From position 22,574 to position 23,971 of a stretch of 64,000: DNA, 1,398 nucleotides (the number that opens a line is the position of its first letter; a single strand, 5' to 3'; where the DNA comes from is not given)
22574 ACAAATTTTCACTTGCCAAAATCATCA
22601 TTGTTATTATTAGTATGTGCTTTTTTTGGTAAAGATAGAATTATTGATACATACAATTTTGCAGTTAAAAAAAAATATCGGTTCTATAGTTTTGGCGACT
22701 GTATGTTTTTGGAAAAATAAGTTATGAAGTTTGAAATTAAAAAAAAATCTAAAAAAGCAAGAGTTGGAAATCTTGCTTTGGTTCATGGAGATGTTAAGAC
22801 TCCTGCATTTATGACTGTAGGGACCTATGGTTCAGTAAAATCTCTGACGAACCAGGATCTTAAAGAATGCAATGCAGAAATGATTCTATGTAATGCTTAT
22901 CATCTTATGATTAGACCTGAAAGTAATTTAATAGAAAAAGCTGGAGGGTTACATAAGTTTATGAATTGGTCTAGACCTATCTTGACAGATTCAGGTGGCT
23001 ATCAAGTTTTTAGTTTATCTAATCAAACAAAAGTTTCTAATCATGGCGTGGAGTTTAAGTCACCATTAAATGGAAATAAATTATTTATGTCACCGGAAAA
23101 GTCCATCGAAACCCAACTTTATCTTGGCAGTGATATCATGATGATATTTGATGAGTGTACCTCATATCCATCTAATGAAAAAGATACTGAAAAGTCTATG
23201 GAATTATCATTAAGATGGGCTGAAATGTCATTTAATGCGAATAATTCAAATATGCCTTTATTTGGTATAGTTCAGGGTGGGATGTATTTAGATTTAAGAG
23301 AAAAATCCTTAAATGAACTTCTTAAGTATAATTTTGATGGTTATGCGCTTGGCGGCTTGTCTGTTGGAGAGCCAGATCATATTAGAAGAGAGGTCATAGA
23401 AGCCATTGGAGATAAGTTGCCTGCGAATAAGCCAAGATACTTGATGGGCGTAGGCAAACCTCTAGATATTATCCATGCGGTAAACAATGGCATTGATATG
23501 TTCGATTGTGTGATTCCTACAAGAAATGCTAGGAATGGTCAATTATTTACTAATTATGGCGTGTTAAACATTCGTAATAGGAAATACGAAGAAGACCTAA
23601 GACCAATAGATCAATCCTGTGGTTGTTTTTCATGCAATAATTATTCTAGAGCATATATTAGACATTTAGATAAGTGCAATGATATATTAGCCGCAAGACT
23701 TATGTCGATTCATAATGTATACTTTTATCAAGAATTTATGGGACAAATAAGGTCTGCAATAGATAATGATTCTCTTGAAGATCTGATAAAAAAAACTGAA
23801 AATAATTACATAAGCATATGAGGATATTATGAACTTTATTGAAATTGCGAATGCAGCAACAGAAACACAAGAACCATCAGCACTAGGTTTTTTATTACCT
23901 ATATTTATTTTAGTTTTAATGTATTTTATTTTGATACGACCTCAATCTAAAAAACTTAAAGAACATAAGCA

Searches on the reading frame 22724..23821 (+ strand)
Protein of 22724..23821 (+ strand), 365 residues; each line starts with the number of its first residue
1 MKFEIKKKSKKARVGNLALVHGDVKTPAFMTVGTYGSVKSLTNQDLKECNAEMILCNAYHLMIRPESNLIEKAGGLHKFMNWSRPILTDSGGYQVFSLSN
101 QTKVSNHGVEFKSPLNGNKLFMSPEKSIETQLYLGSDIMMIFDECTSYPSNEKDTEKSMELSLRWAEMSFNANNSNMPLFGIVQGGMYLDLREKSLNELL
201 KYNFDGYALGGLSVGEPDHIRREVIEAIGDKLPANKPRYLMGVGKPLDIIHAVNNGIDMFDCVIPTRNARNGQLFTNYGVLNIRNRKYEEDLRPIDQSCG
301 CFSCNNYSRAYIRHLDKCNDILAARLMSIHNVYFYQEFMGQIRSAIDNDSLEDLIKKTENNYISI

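Call 74: find_encoding_contigs(protein=window:22724-23821:+, flank=1000, max_places=2)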
Protein window:22724-23821:+ (365 aa): 3 contigs read that carry it; 2 places shown.
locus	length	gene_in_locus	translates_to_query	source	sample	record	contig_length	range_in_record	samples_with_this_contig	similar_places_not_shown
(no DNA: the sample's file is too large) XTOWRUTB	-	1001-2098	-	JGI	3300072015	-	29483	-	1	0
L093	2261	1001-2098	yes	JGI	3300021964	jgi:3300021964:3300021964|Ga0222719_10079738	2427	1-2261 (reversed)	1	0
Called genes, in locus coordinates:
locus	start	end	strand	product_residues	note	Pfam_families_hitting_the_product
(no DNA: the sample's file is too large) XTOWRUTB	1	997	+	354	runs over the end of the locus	PF02547:Queuosine_synth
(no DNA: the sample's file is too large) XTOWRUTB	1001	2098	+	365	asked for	PF01702:TGT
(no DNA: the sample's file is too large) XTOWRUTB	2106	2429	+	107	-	PF02699:YajC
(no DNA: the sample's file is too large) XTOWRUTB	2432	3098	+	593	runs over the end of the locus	PF13721:SecD-TM1, PF07549:Sec_GG (faint), PF21760:SecD_1st, PF22599:SecDF_P1_head, PF02355:SecD_SecF_C, PF03176:MMPL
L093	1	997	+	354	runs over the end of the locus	PF02547:Queuosine_synth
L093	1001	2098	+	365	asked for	PF01702:TGT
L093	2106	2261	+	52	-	PF02699:YajC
